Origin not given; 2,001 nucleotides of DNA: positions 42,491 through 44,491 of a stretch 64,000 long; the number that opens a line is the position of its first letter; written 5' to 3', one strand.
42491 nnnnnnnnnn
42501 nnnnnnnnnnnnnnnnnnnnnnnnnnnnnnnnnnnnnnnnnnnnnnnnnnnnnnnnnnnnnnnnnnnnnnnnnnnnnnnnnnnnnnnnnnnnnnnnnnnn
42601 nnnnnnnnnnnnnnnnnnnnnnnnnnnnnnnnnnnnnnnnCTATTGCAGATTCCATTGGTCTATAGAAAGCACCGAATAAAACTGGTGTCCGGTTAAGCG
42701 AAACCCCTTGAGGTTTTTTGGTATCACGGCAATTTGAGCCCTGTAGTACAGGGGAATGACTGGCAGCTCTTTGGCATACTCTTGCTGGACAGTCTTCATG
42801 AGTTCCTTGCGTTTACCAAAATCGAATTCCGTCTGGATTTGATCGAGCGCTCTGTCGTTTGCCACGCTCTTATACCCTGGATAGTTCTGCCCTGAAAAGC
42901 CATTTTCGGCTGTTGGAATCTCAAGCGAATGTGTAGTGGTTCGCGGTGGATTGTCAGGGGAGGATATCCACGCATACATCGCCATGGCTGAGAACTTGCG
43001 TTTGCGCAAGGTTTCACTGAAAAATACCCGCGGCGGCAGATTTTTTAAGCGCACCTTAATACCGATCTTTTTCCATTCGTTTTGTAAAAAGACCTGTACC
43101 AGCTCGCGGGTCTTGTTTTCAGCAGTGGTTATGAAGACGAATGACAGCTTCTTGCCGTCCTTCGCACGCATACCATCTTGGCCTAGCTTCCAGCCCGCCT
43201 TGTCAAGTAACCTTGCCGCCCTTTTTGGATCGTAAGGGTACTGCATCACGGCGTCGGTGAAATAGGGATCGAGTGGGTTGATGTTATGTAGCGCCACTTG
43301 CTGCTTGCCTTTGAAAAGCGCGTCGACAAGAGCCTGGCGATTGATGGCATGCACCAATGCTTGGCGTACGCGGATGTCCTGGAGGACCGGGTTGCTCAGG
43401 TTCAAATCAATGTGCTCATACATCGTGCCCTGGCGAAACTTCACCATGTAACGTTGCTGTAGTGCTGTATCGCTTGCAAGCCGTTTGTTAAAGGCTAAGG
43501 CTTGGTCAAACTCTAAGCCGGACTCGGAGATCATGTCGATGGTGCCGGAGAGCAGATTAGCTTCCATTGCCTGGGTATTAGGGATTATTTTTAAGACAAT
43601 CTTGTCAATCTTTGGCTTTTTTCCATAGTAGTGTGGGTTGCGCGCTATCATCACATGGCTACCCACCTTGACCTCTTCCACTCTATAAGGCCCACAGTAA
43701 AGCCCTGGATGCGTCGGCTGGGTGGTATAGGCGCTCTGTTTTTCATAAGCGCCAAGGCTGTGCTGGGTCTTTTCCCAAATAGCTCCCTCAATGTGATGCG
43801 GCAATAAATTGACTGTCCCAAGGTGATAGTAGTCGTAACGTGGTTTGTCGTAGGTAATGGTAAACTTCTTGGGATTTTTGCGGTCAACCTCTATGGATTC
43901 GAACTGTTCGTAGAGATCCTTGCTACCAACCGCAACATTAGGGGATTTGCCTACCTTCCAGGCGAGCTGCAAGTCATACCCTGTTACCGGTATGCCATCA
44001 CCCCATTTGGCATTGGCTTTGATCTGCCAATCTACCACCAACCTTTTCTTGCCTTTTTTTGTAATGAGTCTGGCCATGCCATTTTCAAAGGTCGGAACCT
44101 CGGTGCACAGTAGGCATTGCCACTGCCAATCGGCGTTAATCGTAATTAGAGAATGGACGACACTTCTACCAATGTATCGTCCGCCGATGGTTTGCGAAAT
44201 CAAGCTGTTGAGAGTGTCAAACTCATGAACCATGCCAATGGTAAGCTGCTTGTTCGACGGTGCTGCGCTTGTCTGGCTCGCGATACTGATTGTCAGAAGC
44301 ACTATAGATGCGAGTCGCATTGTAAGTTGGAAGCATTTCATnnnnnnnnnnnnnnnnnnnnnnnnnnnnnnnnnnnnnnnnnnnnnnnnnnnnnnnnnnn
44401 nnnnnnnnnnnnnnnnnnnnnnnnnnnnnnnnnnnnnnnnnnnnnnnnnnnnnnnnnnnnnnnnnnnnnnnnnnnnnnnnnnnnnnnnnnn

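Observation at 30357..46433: One ABC importer with seven tandem, diverged family-5 substrate-binding protein paralogs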

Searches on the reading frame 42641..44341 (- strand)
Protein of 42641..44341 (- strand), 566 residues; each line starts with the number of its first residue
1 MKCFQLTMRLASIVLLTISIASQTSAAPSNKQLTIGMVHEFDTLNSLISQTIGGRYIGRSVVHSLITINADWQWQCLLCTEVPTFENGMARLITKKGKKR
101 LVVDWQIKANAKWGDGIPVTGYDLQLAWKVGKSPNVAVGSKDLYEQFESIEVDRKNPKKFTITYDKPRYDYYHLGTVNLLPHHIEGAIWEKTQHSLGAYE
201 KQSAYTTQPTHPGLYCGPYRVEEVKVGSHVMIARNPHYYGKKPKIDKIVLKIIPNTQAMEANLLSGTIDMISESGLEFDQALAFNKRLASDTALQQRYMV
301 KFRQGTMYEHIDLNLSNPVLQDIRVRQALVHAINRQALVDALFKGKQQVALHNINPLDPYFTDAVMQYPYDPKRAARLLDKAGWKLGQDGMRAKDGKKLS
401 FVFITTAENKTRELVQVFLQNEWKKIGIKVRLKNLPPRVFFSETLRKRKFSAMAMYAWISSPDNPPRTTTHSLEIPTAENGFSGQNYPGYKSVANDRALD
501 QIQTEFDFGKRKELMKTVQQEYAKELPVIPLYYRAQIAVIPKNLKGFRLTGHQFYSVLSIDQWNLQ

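Call 5: search_protein_families(library=pfam, proteins=[window:42641-44341:-])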
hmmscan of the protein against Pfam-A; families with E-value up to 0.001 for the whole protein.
window:42641-44341:- (566 aa): 1 family
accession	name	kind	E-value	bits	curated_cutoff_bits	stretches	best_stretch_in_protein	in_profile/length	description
PF00496.27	SBP_bac_5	-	2.1e-66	225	32.4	1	101-466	17-354/368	Bacterial extracellular solute-binding proteins, family 5 Middle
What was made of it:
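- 42641..44341 (-): SBP paralog A1 (566 aa). It overlaps the F stop by 4 nt. SBP_bac_5 E 2e-66 (call 5).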

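Call 6: search_protein_families(library=ncbifam, proteins=[window:42641-44341:-], max_evalue=0.00001)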
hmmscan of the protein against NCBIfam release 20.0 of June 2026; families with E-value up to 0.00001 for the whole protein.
window:42641-44341:- (566 aa): 10 families
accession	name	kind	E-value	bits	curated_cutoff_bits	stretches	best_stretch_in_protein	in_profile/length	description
NF045467.1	Opp4A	equivalog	2.4e-48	164.7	650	1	99-550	91-544/556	oligopeptide ABC transporter substrate-binding protein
TIGR02294.1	nickel_nikA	equivalog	1.1e-44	152.8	393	1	216-552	165-491/501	nickel ABC transporter substrate-binding protein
TIGR04028.1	SBP_KPN_01854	hypoth_equivalog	1.6e-30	106.2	468.5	1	307-548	254-494/509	TIGR04028 family ABC transporter substrate-binding protein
NF045468.1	Opp5A_nikA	equivalog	1.6e-28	99.4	600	1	216-556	161-481/488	nickel ABC transporter substrate-binding protein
NF047575.1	opine_bind_CntA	exception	6.1e-24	84.5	800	1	216-554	193-525/535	staphylopine-dependent metal ABC transporter substrate-binding lipoprotein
NF043070.1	DppA_dipep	equivalog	9.6e-21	73.9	1005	1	216-548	210-520/535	dipeptide ABC transporter periplasmic-binding protein DppA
NF011689.0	PRK15109.1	equivalog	4.1e-18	65.3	560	1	200-550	203-526/547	ABC transporter substrate-binding protein SapA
NF011684.0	PRK15104.1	equivalog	4.4e-17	62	947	1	98-542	93-519/543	oligopeptide ABC transporter substrate-binding protein OppA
NF011942.0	PRK15413.1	equivalog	1.3e-16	60.4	594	1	14-553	11-502/512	glutathione ABC transporter substrate-binding protein GsiB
NF007287.0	PRK09755.1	equivalog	2.2e-09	36.7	1098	1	308-555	291-524/535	ABC transporter substrate-binding protein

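Call 7: search_solved_structures(query=window:42641-44341:-, max_evalue=0.00001)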
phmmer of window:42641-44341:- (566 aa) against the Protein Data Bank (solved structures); distinct sequences matched with E-value up to 0.00001: 84 (the best 60 are shown).
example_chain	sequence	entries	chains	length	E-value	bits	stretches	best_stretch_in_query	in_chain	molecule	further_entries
2d5w_A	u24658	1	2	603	9.3e-75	255.6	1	57-549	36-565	peptide ABC transporter, peptide-binding protein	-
1xoc_A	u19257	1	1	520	1.7e-37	132.7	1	100-563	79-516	Oligopeptide-binding protein appA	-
9pl3_A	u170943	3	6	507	8.6e-32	113.8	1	209-501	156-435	Peptide ABC transporter, peptide-binding protein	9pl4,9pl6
4oet_A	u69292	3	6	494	9.5e-27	97.2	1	98-553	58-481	Putative peptide ABC-transport system periplasmic peptide-binding protein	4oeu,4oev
6i3g_A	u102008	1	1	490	2.8e-26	95.6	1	84-548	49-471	ABC transporter, substrate-binding protein, family 5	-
8efz_A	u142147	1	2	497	3.5e-25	92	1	213-565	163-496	Extracellular solute-binding protein family 5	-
4oer_A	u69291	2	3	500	1.4e-24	90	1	215-539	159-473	NikA protein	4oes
9t0v_A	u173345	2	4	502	7e-24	87.7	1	214-540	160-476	Nickel-binding periplasmic protein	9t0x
3qim_A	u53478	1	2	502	9e-24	87.4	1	214-540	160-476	Nickel-binding periplasmic protein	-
8spm_A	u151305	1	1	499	9e-24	87.4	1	214-540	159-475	Nickel ABC transporter, nickel/metallophore periplasmic binding protein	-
3mzb_A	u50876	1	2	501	9.1e-24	87.3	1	214-540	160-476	Nickel-binding periplasmic protein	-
1zlq_A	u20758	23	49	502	9.1e-24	87.3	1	214-540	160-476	Nickel-binding periplasmic protein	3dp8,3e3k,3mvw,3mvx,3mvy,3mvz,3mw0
2noo_A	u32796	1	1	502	1.8e-23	86.4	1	214-540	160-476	Nickel-binding periplasmic protein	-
1uiu_A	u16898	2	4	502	2.8e-23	85.7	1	214-540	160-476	Nickel-binding periplasmic protein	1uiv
3drf_A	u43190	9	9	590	4.5e-23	85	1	204-434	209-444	Oligopeptide-binding protein oppA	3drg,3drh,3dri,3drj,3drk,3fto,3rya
7kz8_A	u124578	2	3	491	9.9e-14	54.2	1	110-547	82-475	Peptide/nickel transport system substrate-binding protein AapF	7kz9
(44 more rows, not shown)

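Call 9: find_related_loci(query=A1, collection=genome_contigs, flank=10000)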
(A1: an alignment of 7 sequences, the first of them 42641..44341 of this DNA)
Query A1 (566 aa) in genome_contigs; peptide patterns used: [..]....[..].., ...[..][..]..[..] (x = any residue, [..] = any of these).
200 stretches matched a pattern; 4 encode a relative of the query (tblastn E <= 1e-3); 4 distinct loci.
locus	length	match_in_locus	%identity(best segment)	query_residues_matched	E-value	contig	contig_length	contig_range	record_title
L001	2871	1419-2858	48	11-490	2e-164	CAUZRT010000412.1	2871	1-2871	MAG: Lentisphaeria bacterium isolate CB6_AW.108 genome assembly, contig: Ga0310123_10052667, whole genome shotgun sequen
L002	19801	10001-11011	23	216-549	7e-20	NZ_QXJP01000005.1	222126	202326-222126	Longirhabdus pacifica strain SCSIO 06110 Scaffold5_1, whole genome shotgun sequence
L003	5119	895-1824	21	217-550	3e-8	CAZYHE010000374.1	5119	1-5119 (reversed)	MAG TPA_asm: uncultured Anaerolineales bacterium isolate SRP272421_co2_624 genome assembly, contig: NODE_68130_length_51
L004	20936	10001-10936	23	217-549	5e-11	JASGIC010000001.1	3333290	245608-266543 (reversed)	MAG: Steroidobacteraceae bacterium isolate 5N026 JMF-2111-06-0005.ont.bin.26_0, whole genome shotgun sequence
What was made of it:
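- Tried and rejected: The genome_contigs scan did not recover the source genome; its best hit was a Lentisphaeria MAG SBP at 48% (call 9).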

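Call 10: find_homologous_proteins(query=window:42641-44341:-, max_evalue=1e-20)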
Query window:42641-44341:- (566 aa): 2093 proteins with E <= 1e-20 among 8000 candidates; the best 120 are listed.
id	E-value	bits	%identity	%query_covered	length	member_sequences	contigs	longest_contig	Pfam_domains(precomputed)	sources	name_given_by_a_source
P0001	0.0e+0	1306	100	100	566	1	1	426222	PF00496.28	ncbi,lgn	-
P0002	2.1e-260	883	65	98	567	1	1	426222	PF00496.28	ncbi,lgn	-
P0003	2.0e-250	850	63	99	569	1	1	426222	PF00496.28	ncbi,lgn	-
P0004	1.1e-241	822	63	99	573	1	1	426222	PF00496.28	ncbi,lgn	-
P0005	2.1e-240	817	61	99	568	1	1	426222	PF00496.28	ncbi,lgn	-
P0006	1.4e-235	801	61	99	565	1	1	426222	PF00496.28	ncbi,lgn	-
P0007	3.7e-235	800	61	98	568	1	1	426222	PF00496.28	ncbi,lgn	-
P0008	1.9e-224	765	58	97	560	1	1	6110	PF00496.28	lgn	-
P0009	4.3e-221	754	56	99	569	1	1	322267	PF00496.28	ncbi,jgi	jgi:peptide/nickel transport system substrate-binding protein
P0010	4.7e-221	753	56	99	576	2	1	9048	PF00496.28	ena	-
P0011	1.6e-220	752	56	99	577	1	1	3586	PF00496.28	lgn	-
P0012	6.0e-220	750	55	99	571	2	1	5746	PF00496.28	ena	-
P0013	1.2e-219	749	55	98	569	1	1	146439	PF00496.28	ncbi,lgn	-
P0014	1.3e-219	749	56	99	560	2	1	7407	PF00496.28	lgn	-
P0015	4.2e-219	747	56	97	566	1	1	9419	PF00496.28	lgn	-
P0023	2.1e-215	735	57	96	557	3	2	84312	PF00496.28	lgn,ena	-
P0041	9.2e-208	710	54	98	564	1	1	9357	PF00496.28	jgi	jgi:peptide/nickel transport system substrate-binding protein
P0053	1.7e-204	699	53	98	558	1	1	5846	PF00496.28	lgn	-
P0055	2.7e-204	698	54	95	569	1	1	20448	PF00496.28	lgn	-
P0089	5.5e-195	667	53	98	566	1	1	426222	PF00496.28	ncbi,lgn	-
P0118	2.7e-184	632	51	98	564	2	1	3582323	PF00496.28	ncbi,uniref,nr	ncbi:peptide ABC transporter substrate-binding protein [Bdellovibrio reynosensis]|uniref:Peptide ABC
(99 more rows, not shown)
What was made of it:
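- On Opp/Dpp-type (PepT family) binding-protein-dependent ABC importer: SBP_bac_5 in all seven copies (calls 5, 6, 10).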

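Call 11: find_encoding_contigs(protein=P0001, flank=10000, max_places=3)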
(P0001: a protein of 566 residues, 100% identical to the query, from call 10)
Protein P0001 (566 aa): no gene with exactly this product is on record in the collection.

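Call 12: find_encoding_contigs(protein=P0089, flank=10000, max_places=3)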
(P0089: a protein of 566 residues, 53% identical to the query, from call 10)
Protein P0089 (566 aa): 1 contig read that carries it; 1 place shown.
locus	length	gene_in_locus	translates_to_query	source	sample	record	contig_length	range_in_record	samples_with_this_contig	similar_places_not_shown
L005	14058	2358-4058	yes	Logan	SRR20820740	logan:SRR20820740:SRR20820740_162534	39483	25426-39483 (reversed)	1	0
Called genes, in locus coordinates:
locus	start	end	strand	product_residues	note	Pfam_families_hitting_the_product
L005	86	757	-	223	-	-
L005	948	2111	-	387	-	PF13173:AAA_14, PF13635:DUF4143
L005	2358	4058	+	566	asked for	PF00496:SBP_bac_5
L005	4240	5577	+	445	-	PF10604:Polyketide_cyc2 (faint), PF13539:Peptidase_M15_4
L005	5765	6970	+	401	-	PF20434:BD-FAE (faint)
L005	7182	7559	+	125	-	-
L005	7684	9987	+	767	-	PF08267:Meth_synt_1, PF01717:Meth_synt_2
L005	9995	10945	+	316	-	PF02219:MTHFR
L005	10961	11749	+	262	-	PF00106:adh_short, PF02882:THF_DHG_CYH_C (faint), PF13561:adh_short_C2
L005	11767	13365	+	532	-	PF00890:FAD_binding_2, PF01266:DAO, PF01494:FAD_binding_3 (weak), PF03486:HI0933_like (faint), PF07992:Pyr_redox_2 (faint), PF13450:NAD_binding_8 (weak)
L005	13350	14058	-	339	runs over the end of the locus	PF02445:NadA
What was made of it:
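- An orphan eighth paralog sits away from any transporter (call 12).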

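Call 14: find_encoding_contigs(protein=P0009, flank=10000, max_places=2)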
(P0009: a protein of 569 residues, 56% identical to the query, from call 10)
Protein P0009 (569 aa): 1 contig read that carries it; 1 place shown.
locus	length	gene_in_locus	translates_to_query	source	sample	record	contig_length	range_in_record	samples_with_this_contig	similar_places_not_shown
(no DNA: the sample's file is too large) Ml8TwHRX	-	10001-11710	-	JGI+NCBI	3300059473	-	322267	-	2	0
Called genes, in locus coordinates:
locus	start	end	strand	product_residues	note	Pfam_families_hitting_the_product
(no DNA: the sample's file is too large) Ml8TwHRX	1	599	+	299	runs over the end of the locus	PF04784:DUF547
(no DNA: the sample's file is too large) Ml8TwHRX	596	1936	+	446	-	PF01979:Amidohydro_1, PF07969:Amidohydro_3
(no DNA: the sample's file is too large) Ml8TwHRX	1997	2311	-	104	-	-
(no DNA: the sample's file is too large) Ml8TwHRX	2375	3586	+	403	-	-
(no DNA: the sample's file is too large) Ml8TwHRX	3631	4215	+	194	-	PF04199:Cyclase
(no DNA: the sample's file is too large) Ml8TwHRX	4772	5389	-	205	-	-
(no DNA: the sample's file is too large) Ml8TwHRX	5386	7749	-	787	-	PF05226:CHASE2, PF00211:Guanylate_cyc, PF07238:PilZ (weak)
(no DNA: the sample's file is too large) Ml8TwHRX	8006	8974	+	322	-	PF00005:ABC_tran, PF08352:oligo_HPY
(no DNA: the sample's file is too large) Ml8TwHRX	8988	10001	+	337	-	PF00005:ABC_tran, PF08352:oligo_HPY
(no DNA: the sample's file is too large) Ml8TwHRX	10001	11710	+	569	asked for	PF00496:SBP_bac_5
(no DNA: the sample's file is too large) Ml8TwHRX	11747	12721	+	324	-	PF19300:BPD_transp_1_N, PF00528:BPD_transp_1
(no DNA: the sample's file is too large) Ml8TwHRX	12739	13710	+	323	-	PF12911:OppC_N (faint), PF00528:BPD_transp_1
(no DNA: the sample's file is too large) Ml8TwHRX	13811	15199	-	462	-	-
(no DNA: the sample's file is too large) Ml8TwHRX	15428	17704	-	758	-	-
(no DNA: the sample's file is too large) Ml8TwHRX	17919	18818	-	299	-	PF00702:Hydrolase, PF12710:HAD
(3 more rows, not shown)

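Call 15: find_encoding_contigs(protein=P0118, flank=10000, max_places=2)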
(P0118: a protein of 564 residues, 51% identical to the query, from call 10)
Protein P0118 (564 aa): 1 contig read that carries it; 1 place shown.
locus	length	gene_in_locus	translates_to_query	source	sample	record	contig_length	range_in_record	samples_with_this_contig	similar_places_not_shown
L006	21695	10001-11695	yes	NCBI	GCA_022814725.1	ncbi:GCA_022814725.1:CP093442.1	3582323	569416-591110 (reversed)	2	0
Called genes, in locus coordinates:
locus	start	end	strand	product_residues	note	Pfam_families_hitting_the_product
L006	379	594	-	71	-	-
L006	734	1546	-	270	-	PF01149:Fapy_DNA_glyco, PF06831:H2TH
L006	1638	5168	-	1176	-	PF05231:MASE1, PF03924:CHASE, PF00989:PAS, PF08448:PAS_4, PF13188:PAS_8, PF13426:PAS_9, PF00512:HisKA, PF02518:HATPase_c, +1 more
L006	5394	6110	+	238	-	-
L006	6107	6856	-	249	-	-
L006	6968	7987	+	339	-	PF08496:Peptidase_S49_N, PF01343:Peptidase_S49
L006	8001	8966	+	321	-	PF00005:ABC_tran, PF13304:AAA_21 (faint), PF08352:oligo_HPY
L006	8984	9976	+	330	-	PF00005:ABC_tran, PF13304:AAA_21 (faint), PF08352:oligo_HPY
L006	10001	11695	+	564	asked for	PF00496:SBP_bac_5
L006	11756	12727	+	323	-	PF19300:BPD_transp_1_N, PF00528:BPD_transp_1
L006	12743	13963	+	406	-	PF12911:OppC_N, PF00528:BPD_transp_1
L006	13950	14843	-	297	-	-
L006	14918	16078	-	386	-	PF13692:Glyco_trans_1_4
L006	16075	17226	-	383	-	PF13506:Glyco_transf_21 (weak), PF00535:Glycos_transf_2, PF10111:Glyco_tranf_2_2, PF13641:Glyco_tranf_2_3, PF13632:Glyco_trans_2_3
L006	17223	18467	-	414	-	PF04932:Wzy_C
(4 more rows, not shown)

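Call 16: find_encoding_contigs(protein=P0041, flank=10000, max_places=2)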
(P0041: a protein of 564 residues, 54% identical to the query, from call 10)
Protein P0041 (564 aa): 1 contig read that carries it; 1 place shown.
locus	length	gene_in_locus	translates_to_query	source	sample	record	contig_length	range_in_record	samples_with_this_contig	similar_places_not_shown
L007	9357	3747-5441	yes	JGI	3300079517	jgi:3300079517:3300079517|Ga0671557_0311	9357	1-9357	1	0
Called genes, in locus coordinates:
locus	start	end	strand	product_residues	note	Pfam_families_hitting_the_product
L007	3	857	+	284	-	?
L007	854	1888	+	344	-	PF00005:ABC_tran, PF08352:oligo_HPY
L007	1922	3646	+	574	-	PF00496:SBP_bac_5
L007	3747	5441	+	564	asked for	PF00496:SBP_bac_5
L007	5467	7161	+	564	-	PF00496:SBP_bac_5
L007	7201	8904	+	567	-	PF00496:SBP_bac_5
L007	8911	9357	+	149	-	?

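Call 17: list_cluster_members(proteins=[P0001, P0089, P0013])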
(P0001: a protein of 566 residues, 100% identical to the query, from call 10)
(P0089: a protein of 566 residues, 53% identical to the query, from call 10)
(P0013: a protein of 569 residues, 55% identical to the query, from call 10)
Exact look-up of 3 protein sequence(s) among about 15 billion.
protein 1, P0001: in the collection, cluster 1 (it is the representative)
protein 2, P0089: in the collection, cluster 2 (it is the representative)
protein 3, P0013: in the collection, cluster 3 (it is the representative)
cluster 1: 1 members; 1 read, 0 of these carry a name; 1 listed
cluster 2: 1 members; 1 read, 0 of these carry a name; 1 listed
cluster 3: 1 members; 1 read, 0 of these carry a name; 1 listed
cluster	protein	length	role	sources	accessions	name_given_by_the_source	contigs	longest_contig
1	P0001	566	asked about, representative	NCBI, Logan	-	-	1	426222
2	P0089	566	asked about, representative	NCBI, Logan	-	-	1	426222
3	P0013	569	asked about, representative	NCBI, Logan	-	-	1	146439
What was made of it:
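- Tried and rejected: The exact-sequence look-up of A1 found no record (call 11), and cluster members carry no names (call 17).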

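Call 18: find_related_loci(query=A1, collection=metagenome_contigs, flank=10000)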
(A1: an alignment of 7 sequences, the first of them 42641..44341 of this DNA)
Query A1 (566 aa) in metagenome_contigs; peptide patterns used: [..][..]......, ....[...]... (x = any residue, [..] = any of these).
600 stretches matched a pattern (row limit reached: there are more); 346 encode a relative of the query (tblastn E <= 1e-3); the best 80 are kept; 80 distinct loci.
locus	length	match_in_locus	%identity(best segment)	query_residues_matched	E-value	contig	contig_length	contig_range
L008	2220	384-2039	54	13-565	0e+0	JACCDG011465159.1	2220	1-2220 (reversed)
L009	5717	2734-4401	51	13-566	0e+0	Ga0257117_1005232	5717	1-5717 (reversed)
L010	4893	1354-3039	49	7-565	0e+0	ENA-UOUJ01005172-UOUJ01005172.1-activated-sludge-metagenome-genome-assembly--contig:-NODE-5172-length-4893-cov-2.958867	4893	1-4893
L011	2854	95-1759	49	14-566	0e+0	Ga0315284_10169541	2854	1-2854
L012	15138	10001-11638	51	21-565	0e+0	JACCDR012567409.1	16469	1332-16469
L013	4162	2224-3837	50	29-566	0e+0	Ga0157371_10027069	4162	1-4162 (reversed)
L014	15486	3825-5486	48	7-566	4e-179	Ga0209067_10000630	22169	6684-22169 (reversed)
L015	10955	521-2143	49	25-565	7e-179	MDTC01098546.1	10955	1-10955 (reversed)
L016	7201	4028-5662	47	21-565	1e-179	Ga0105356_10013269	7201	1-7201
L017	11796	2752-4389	50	21-566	1e-177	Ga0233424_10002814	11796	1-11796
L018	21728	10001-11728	46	3-565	1e-177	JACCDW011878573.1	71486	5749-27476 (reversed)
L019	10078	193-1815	47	25-565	2e-177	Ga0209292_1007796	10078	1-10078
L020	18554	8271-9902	48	24-566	4e-177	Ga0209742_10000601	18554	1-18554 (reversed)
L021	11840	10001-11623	47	25-565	6e-177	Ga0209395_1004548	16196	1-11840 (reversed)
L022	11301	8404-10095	47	4-566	3e-176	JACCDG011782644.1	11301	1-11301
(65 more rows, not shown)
